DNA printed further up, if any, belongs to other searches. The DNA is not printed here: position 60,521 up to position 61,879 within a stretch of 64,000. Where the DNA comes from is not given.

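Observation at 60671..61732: Caspase-like peptidase fused to tandem Tudor/Agenet-like domains, co-located with a lipoprotein gene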

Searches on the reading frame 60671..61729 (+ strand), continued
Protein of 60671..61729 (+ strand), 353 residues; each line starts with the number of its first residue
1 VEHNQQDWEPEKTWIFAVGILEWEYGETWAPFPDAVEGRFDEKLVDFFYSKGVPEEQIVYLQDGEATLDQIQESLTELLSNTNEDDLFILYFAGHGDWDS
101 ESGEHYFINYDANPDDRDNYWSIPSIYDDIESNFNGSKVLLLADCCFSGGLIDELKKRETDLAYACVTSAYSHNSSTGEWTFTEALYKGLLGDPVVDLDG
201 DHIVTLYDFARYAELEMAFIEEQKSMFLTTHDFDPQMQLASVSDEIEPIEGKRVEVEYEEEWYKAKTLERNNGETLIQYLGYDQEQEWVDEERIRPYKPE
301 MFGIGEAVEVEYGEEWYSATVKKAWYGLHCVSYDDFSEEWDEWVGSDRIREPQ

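Call 11: find_encoding_contigs(protein=P0037, flank=8000, max_places=3)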
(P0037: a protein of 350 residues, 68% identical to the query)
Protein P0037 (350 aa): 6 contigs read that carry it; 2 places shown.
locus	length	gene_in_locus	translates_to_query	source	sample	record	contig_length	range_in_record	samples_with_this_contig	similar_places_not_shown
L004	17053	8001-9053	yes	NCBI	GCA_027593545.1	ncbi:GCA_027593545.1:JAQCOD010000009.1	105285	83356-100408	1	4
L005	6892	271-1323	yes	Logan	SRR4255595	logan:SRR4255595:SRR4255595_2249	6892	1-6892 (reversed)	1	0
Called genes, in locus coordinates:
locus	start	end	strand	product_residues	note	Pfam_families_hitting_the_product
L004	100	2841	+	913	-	PF00072:Response_reg, PF00989:PAS, PF08447:PAS_3, PF01590:GAF, PF13185:GAF_2, PF13492:GAF_3, PF00512:HisKA, PF02518:HATPase_c, +2 more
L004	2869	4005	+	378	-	PF02481:DNA_processg_A, PF18306:LDcluster4 (weak), PF17782:WHD_DprA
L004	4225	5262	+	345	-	PF01594:AI-2E_transport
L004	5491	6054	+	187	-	PF00188:CAP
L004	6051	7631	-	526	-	PF02310:B12-binding, PF04055:Radical_SAM, PF13282:DUF4070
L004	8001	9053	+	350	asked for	PF00656:Peptidase_C14, PF18358:Tudor_4 (faint), PF05641:Agenet (weak)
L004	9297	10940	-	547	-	-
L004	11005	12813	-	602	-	-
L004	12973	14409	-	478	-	-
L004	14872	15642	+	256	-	PF01073:3Beta_HSD (weak), PF01370:Epimerase (weak), PF05368:NmrA, PF13460:NAD_binding_10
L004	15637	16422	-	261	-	PF00702:Hydrolase, PF13419:HAD_2, PF13242:Hydrolase_like (faint)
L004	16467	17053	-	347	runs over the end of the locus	PF00144:Beta-lactamase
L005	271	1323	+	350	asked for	PF00656:Peptidase_C14, PF18358:Tudor_4 (faint), PF05641:Agenet (weak)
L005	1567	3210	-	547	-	-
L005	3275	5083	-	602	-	-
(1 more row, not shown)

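Call 13: find_encoding_contigs(protein=P0014, flank=8000, max_places=2)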
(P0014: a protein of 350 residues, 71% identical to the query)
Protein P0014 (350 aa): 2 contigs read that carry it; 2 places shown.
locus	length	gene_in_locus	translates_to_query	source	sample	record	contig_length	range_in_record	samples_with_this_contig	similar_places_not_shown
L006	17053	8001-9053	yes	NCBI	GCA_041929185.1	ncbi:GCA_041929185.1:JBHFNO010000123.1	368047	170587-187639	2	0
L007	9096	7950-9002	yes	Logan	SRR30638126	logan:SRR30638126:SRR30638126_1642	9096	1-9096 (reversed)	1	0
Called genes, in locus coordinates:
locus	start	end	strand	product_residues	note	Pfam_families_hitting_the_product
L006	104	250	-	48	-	-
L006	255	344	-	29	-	PF03742:PetN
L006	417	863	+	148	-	-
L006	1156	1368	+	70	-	-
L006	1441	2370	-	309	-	PF01497:Peripla_BP_2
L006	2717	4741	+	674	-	PF00989:PAS (weak), PF08448:PAS_4, PF13426:PAS_9, PF08448:PAS_4, PF00512:HisKA, PF02518:HATPase_c, PF00072:Response_reg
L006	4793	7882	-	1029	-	PF02366:PMT, PF13231:PMT_2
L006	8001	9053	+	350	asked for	PF00656:Peptidase_C14 (weak), PF18358:Tudor_4 (faint), PF05641:Agenet (weak)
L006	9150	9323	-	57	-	-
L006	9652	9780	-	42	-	-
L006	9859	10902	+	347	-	PF13379:NMT1_2, PF09084:NMT1, PF16868:NMT1_3 (weak)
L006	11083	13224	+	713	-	PF00512:HisKA (faint), PF00672:HAMP, PF00989:PAS (weak), PF08447:PAS_3, PF13426:PAS_9 (weak), PF02518:HATPase_c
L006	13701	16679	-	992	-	PF18083:PutA_N, PF01619:Pro_dh, PF00171:Aldedh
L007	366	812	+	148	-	-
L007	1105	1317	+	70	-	-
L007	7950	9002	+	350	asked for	PF00656:Peptidase_C14 (weak), PF18358:Tudor_4 (faint), PF05641:Agenet (weak)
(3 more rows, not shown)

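Call 14: find_encoding_contigs(protein=P0023, flank=8000, max_places=2)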
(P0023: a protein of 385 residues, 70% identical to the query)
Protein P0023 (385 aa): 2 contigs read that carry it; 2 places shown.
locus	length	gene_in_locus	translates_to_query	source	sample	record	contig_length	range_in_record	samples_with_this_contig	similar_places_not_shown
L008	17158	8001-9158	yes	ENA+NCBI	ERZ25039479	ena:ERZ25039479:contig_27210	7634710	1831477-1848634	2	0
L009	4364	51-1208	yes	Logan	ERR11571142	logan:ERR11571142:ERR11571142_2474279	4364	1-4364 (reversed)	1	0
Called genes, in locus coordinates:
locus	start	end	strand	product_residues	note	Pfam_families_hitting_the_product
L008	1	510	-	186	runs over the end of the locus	-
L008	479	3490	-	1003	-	PF23598:LRR_14, PF13855:LRR_8, PF12799:LRR_4, PF23598:LRR_14, PF12799:LRR_4, PF13855:LRR_8, PF12799:LRR_4, PF13855:LRR_8, +21 more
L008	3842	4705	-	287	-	PF05685:Uma2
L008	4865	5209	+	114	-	-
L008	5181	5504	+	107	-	-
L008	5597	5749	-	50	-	-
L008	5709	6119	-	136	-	-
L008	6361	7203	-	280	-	PF05685:Uma2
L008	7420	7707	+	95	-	-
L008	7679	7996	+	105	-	-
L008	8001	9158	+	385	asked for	PF00656:Peptidase_C14, PF05641:Agenet (weak)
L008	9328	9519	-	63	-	-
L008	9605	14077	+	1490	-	PF13361:UvrD_C (weak)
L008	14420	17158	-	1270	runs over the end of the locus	PF18679:HTH_57 (weak), PF22767:ThcOx, PF00881:Nitroreductase, PF00082:Peptidase_S8, PF18047:PatG_D, PF18065:PatG_C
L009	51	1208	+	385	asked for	PF00656:Peptidase_C14, PF05641:Agenet (weak)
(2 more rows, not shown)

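Call 15: find_encoding_contigs(protein=P0066, flank=8000, max_places=2)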
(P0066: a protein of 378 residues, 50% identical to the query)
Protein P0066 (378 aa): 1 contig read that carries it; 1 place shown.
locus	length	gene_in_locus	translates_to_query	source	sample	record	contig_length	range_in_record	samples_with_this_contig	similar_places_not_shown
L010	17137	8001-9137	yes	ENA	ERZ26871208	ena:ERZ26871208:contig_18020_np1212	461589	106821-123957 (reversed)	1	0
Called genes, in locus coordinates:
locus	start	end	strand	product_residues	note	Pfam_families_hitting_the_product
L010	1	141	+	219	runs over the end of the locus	PF13701:DDE_Tnp_1_4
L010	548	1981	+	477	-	PF03050:DDE_Tnp_IS66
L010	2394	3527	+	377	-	PF01757:Acyl_transf_3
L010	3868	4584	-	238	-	PF07589:PEP_exosort_dom (weak)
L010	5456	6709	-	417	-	PF14319:Zn_Tnp_IS91, PF04986:Y2_Tnp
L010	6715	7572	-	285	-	PF13495:Phage_int_SAM_4, PF00589:Phage_integrase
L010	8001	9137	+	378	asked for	PF11717:Tudor-knot (faint), PF18358:Tudor_4 (faint), PF23327:Chromo_MORC2_6th (faint), PF05641:Agenet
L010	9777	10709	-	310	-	-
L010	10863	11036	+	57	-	-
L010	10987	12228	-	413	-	-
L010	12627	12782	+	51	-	-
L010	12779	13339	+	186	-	PF13546:DDE_5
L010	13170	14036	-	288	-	-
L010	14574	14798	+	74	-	-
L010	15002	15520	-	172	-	-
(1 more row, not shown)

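Call 30: find_related_loci(query=A1, collection=genome_contigs, flank=10000)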
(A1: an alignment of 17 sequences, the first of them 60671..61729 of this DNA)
Query A1 (353 aa) in genome_contigs; peptide patterns used: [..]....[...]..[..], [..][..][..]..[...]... (x = any residue, [..] = any of these).
600 stretches matched a pattern (row limit reached: there are more); 332 encode a relative of the query (tblastn E <= 1e-3); the best 80 are kept; 80 distinct loci.
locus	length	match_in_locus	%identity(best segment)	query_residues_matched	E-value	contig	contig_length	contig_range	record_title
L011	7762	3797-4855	92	1-353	0e+0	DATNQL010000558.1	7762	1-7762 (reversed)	MAG TPA_asm: Stenomitos sp. isolate SMAG_U16506 k141_436230, whole genome shotgun sequence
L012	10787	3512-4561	86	1-350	0e+0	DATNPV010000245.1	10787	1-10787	MAG TPA_asm: Waterburya sp. isolate SMAG_U16490 k141_3040195, whole genome shotgun sequence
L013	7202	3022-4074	87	3-353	0e+0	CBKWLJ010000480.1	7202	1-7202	MAG TPA_asm: uncultured bacterium isolate SRR29175779_binner123_Refined_1 genome assembly, contig: ERZ27337281.794, whol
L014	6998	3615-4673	86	1-353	0e+0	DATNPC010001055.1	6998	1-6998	MAG TPA_asm: Allocoleopsis sp. isolate SMAG_U16471 k141_1145180, whole genome shotgun sequence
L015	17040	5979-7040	73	1-353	5e-178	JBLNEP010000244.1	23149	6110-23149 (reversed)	MAG: Actinomycetota bacterium isolate MAG69 PRJNA853613_bin2_renamed_243, whole genome shotgun sequence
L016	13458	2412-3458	70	3-350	1e-169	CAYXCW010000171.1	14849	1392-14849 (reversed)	MAG TPA_asm: uncultured bacterium isolate binchicken_co319_167 genome assembly, contig: NODE_5033_length_14849_cov_26.29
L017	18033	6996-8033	73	7-353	2e-174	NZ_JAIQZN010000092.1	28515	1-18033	Argonema antarcticum A004/B2 NODE_122_length_28515_cov_13.196638, whole genome shotgun sequence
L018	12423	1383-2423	71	5-350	4e-169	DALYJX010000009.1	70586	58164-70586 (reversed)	MAG TPA_asm: Phormidiaceae cyanobacterium CTOTU46633 NODE_16_length_70586_cov_28.955948, whole genome shotgun sequence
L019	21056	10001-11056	72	1-353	1e-176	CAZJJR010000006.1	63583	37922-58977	MAG TPA_asm: uncultured bacterium isolate SRP290908_co2_197 genome assembly, contig: NODE_507_length_63583_cov_5.888160,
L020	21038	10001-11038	69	7-351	5e-161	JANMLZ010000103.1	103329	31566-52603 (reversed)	MAG: Cyanobacteria bacterium OTE_58_metabat_593 OTE_58_k141_5724860, whole genome shotgun sequence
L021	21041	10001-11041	67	6-351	1e-158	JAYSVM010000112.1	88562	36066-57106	MAG: Oscillatoriales bacterium isolate GFS_12820 GFS_12820_111, whole genome shotgun sequence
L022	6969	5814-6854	68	6-351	4e-156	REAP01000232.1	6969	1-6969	MAG: Oscillatoriales cyanobacterium isolate PH2015_01U_44_212 PH2015_01U_scaffold_937, whole genome shotgun sequence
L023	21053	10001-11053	63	7-353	3e-152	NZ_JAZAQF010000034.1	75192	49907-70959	Limnothrix redekei LRLZ20PSL1 NODE_18_length_75192_cov_60.037674, whole genome shotgun sequence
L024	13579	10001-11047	60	1-350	2e-143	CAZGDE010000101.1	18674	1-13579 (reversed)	MAG TPA_asm: uncultured bacterium isolate binchicken_co311_160 genome assembly, contig: NODE_5021_length_18674_cov_5.878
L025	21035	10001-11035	65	7-350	7e-143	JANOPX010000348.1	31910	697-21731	MAG: Chamaesiphon sp. VAR_4_metabat_408 VAR_4_k141_136478, whole genome shotgun sequence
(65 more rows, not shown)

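Call 34: predict_structure(alignment_id=A2)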
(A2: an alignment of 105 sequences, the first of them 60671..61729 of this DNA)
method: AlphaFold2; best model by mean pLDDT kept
length: 353 residues; sequences in the alignment: 105
mean_pLDDT: 92.7   pTM: 0.91
mean pLDDT of the five models: 92.7, 92.6, 92.2, 91.9, 91.7
residues with pLDDT >= 90: 292; 70-90: 48; 50-70: 10; < 50: 3
segments of 3 or more residues with pLDDT < 50: 1-3
pLDDT, mean of each block of 10 residues (from residue 1): 68 98 92 86 97 98 98 98 97 94 94 94 98 97 94 95 96 70 95 94 96 95 95 96 81 92 93 93 86 94 97 93 96 92 93 93
secondary structure, 60 per line:
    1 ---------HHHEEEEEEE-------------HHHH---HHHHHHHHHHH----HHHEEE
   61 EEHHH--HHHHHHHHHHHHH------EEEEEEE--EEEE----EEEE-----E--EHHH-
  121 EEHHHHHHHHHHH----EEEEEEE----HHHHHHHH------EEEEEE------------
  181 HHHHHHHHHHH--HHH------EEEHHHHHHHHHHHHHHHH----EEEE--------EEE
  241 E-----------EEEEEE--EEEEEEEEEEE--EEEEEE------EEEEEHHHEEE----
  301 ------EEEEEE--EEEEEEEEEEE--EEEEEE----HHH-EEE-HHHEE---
elements in order: E13-19 H33-36 H40-50 E58-62 H68-80 E87-93 E96-99 E104-107 H123-133 E138-144 H149-156 E163-168 H181-191 E203-205 H206-221 E226-229 E238-241 E253-258 E261-271 E274-279 E286-290 E294-296 E307-312 E315-325 E328-333 E342-344
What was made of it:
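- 60671..61732 (+): Complete gene: caspase-like peptidase plus two Tudor/chromo-like barrels (353 aa, GTG start, stop included). AF2 pLDDT 92.7, pTM 0.91 (call 34).
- On Peptidase C14 / clan CD caspase-fold cysteine peptidases: AF2 pLDDT 92.7 (call 34).
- Structure: full-length AF2 pLDDT 92.7, pTM 0.91 (call 34).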

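Call 39: fold_search(model_id=the predicted structure, library=pdb)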
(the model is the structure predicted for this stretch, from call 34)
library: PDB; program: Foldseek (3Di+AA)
matches with E <= 10: 1302; with E <= 0.001: 158
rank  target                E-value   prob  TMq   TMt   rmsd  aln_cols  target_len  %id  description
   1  7ak0_B                1.4e-10  1.00  0.40  0.39  17.4       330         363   15  Human MALT1(329-729) in complex with a chromane urea containing inhibitor (released 2020-12-09)
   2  6yn8                  3.2e-10  1.00  0.42  0.40  17.6       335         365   15  Human MALT1(334-719) in complex with a tetrazole containing compound (released 2020-06-24)
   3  7a41_B                3.4e-10  1.00  0.42  0.41  18.8       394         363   13  MALT1 in complex with a NVS-MALT1 chemical probe (released 2020-12-02)
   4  7paw_A                1.1e-09  1.00  0.43  0.43  15.3       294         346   13  MALT1 in complex with compound 1 (released 2021-11-17)
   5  3uo8_B                1.1e-09  1.00  0.40  0.39  17.8       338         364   12  Crystal structure of the MALT1 paracaspase (P1 form) (released 2011-12-21)
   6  4i1p_A                1.1e-09  1.00  0.40  0.38  15.3       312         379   13  Human MALT1 (caspase-IG3) in complex with activity based-probe (released 2014-07-09)
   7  7pav_A                1.2e-09  1.00  0.43  0.42  15.4       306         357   12  MALT1 in complex with compound 1 (released 2021-11-17)
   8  7qp1_A                1.7e-09  1.00  0.48  0.64   6.8       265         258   15  Crystal structure of metacaspase from candida glabrata with calcium (released 2023-01-11)
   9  7ak0_A                1.7e-09  1.00  0.40  0.40  17.3       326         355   14  Human MALT1(329-729) in complex with a chromane urea containing inhibitor (released 2020-12-09)
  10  6f7i_B                2.1e-09  1.00  0.42  0.41  17.3       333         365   14  human MALT1(329-728) IN COMPLEX WITH MLT-747 (released 2019-01-02)
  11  8v4x_D                2.2e-09  1.00  0.44  0.43  14.6       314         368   13  Structure of MALT1 in complex with an allosteric inhibitor (released 2024-05-01)
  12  3uo8_C                2.3e-09  1.00  0.39  0.38  17.7       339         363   13  Crystal structure of the MALT1 paracaspase (P1 form) (released 2011-12-21)
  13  4i1p_C                2.6e-09  1.00  0.42  0.39  18.1       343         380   11  Human MALT1 (caspase-IG3) in complex with activity based-probe (released 2014-07-09)
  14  8v4x_F                3.0e-09  1.00  0.45  0.44  19.9       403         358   12  Structure of MALT1 in complex with an allosteric inhibitor (released 2024-05-01)
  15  9mkc_A                3.3e-09  1.00  0.32  0.32  17.1       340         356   13  Crystal structure of MALT1 in complex with an allosteric inhibitor (released 2025-10-29)
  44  4f6o                  6.4e-07  1.00  0.50  0.64   6.9       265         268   15  Crystal structure of the yeast metacaspase Yca1 (released 2012-07-11)
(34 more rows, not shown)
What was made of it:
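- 60692..61375 (+): Caspase-haemoglobinase-fold peptidase domain (residues ~8-235), net charge -37. Foldseek vs PDB: MALT1 paracaspase E 1.4e-10; metacaspases 7qp1 and 4f6o with TM about 0.64 on the target; GSU0716; legumain (call 39).
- On Peptidase C14 / clan CD caspase-fold cysteine peptidases: Foldseek hits MALT1, metacaspases 7qp1 and 4f6o (TM 0.64 on the target), GSU0716 and legumain, all with probability 1.00 (call 39).
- Closest known: MALT1 paracaspase. Same: Best Foldseek hits to the full-length model, E 1e-10 (call 39).
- Foldseek finds caspase-fold enzymes (call 39).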

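Call 48: search_protein_families(library=padloc, proteins=[window:60671-61729:+], max_evalue=0.01)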
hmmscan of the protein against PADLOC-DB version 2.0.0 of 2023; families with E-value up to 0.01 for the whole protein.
window:60671-61729:+ (353 aa): 1 family
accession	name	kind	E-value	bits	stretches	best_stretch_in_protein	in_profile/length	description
PDLC02987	caspase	-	6e-07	27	1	53-190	39-137/453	-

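Call 57: search_solved_structures(query=A2, max_evalue=0.01, show_alignments=0)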
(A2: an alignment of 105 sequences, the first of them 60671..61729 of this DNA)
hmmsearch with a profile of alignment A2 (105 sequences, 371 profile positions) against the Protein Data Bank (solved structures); distinct sequences matched with E-value up to 0.01: 34.
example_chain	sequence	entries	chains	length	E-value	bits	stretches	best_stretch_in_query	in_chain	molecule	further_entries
6w8s_A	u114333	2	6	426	5.1e-10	42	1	66-173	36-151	Metacaspase-4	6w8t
6w8r_A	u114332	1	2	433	3e-08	36.2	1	66-173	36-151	Metacaspase-4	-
4pl6_A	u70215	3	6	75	7.2e-06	28.4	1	264-321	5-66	At1g02740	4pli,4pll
8a53_A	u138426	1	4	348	1.4e-05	27.4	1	81-198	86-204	Metacaspase-9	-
5in1_A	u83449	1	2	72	1.7e-05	27.2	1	264-325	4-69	MRG701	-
9n3d_A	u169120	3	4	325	1.9e-05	27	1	81-198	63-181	Metacaspase-9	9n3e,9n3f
2f5k_A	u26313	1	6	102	2.9e-05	26.4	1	260-329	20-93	Mortality factor 4-like protein 1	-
2efi_A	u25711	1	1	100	3.4e-05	26.2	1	261-332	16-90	Mortality factor 4-like protein 1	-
6l0x_A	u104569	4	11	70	6.5e-05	25.2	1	317-368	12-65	PHD finger protein 20-like protein 1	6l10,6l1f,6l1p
2lrq_A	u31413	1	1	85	7e-05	25.1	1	265-323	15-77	NuA4 complex subunit EAF3 homolog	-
8i02_D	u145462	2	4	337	0.0001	24.6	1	264-325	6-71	Chromatin modification-related protein eaf3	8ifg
6l1c_A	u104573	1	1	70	0.00011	24.5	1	317-368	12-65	PHD finger protein 20-like protein 1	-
2jtf_A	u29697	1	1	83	0.00012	24.4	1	317-368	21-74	PHD finger protein 20-like 1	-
2k3y_A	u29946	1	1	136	0.00012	24.3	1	286-326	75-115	Chromatin modification-related protein EAF3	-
21ee_A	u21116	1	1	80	0.00012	24.3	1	317-368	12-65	PHD finger protein 20-like protein 1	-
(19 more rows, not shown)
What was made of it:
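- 60692..61375 (+): Profile vs PDB: metacaspase-4 E 5.1e-10 (call 57).
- On Peptidase C14 / clan CD caspase-fold cysteine peptidases: Family profile vs PDB: metacaspase-4 E 5.1e-10 (call 57).
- On Royal family (Tudor/Agenet/chromo-barrel) SH3-fold readers: Family profile vs PDB: MRG2 7.2e-6, MRG701 1.7e-5, MRG15 2.9e-5, PHF20L1 6.5e-5, FMRP 3.6e-4 (call 57).
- Closest known: Eukaryotic chromo-barrel, Tudor-knot and Agenet readers. Same: Tandem arrangement as in FMRP (call 57).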

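Call 69: find_related_loci(query=A1, collection=viral_contigs, flank=5000)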
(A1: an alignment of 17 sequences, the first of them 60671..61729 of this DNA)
Query A1 (353 aa) in viral_contigs; peptide patterns used: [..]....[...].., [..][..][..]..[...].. (x = any residue, [..] = any of these).
57 stretches matched a pattern; 1 encode a relative of the query (tblastn E <= 1e-3); 1 distinct loci.
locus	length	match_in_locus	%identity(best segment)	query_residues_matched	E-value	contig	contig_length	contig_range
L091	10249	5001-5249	32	65-151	1e-9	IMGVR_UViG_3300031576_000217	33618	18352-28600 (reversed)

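Call 70: search_dna_similar(query=window:60671-61729:+, collection=plasmids, mode=protein, max_rows=10)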
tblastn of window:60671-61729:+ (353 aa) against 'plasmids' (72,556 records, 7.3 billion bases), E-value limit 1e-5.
Records with a match: 2; places in all: 2; records where one place covers at least 80% of the query: 0.
Best place of each record, by identity: <60% 2.
By first word of the organism name: Hymenobacter 1; Nostoc 1.
By predicted mobility (MOB-suite, as given by PLSDB): non-mobilizable 1; mobilizable 1.
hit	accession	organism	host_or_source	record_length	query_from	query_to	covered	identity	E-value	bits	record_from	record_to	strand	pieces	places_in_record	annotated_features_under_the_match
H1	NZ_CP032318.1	Hymenobacter oligotrophus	whole organism,R2A medium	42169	53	150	28%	34.7%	2e-7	60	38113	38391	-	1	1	DEAD/DEAH box helicase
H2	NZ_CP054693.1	Nostoc edaphicum CCNP1411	-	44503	54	151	28%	32.7%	2e-6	57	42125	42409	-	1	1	caspase family protein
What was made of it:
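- No full-length copies occur in viral contigs or plasmids (calls 69, 70).
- Tried and rejected: Viral contigs and plasmids hold no full-length relative (calls 69, 70).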
